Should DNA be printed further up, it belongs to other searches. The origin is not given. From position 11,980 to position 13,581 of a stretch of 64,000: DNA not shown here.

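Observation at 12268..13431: The megasynthase ends in an acyl-ACP-reductase (AAR)-like domain rather than a TE or SDR-type R domain, a candidate new chain-release chemistry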

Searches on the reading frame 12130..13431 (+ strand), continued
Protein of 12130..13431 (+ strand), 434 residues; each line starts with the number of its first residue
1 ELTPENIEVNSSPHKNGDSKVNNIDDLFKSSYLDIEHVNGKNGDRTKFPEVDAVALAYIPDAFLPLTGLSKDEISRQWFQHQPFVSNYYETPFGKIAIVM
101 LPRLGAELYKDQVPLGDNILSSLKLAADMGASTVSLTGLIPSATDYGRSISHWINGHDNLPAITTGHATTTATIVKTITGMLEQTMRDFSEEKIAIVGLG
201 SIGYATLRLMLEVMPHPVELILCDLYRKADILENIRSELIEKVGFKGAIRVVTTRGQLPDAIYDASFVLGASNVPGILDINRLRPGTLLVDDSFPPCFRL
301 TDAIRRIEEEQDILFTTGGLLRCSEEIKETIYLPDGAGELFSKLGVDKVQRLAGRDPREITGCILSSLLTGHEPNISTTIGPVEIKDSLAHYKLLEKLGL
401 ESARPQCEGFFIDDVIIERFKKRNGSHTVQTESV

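Call 45: find_encoding_contigs(protein=P0004, flank=10000, max_places=2)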
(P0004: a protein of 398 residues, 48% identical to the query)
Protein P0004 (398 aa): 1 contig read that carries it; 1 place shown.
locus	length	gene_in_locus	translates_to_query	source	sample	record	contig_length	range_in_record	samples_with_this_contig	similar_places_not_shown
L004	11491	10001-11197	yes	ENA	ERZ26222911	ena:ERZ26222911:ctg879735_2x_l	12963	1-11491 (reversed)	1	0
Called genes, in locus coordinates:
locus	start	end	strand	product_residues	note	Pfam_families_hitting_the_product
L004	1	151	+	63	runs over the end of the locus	PF02801:Ketoacyl-synt_C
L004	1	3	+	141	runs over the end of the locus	PF00109:ketoacyl-synt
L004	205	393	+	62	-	PF16197:KAsynt_C_assoc (weak)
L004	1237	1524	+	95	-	PF00698:Acyl_transf_1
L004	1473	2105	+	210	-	PF00698:Acyl_transf_1 (weak)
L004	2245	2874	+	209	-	PF14765:PS-DH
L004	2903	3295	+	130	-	-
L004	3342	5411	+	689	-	PF08241:Methyltransf_11, PF08242:Methyltransf_12, PF13489:Methyltransf_23, PF13649:Methyltransf_25, PF13847:Methyltransf_31, PF21394:Beta-ketacyl_N, PF22953:SpnB_Rossmann, PF08240:ADH_N, +2 more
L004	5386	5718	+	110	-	PF13602:ADH_zinc_N_2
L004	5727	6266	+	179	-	PF00106:adh_short, PF08659:KR, PF13561:adh_short_C2 (weak)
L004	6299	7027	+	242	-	PF23297:ACP_SdgA_C, PF00550:PP-binding, PF00668:Condensation (weak)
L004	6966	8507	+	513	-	PF00668:Condensation, PF00501:AMP-binding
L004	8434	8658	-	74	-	-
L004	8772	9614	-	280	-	-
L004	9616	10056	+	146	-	PF00550:PP-binding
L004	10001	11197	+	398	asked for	-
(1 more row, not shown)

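Call 46: find_encoding_contigs(protein=P0006, flank=10000, max_places=2)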
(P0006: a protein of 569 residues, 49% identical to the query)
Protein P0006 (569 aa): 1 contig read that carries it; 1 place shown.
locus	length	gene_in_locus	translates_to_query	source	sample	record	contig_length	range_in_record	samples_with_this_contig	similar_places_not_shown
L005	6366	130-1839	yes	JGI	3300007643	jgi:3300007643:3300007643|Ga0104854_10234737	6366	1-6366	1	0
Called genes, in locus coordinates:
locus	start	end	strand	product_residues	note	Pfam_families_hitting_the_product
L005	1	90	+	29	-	?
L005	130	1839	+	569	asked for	PF13193:AMP-binding_C (weak), PF00550:PP-binding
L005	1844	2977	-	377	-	-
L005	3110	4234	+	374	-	PF04851:ResIII (weak), PF00270:DEAD, PF00271:Helicase_C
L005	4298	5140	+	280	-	PF03741:TerC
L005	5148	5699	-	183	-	PF00226:DnaJ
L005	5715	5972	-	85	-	PF01521:Fe-S_biosyn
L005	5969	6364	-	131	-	?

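Call 62: search_protein_representatives(protein=window:12217-13431:+)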
Query: 405 residues. Proteins with E-value up to 0.001 (for the whole library): 900; up to 1e-10: 675; up to 1e-30: 478. The best 150 are listed.
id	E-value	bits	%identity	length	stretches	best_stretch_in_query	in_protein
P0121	1.4e-230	781.6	86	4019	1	2-402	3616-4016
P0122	3.9e-160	549.7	61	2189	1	2-403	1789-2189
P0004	8.8e-116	403.6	48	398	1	17-395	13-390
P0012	2.1e-100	353.0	44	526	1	18-396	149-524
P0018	2.2e-98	346.4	45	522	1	18-397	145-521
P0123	2.8e-98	346.0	45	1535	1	20-393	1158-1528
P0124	4.6e-97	342.0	44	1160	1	18-393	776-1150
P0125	7.5e-97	341.3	42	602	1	20-403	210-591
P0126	7.7e-97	341.3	44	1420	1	21-398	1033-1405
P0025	1.2e-96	340.6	43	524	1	22-400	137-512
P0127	4.1e-96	338.9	44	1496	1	21-397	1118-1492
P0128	1.2e-95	337.3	46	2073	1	18-383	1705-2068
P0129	3.1e-95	336.0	46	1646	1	18-384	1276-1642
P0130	4.7e-95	335.4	42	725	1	20-394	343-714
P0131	9.9e-95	334.3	45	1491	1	18-397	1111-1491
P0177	1.0e-85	304.6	41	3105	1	20-399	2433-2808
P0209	2.0e-81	290.5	44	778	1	64-397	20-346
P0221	6.9e-79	282.2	41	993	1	19-395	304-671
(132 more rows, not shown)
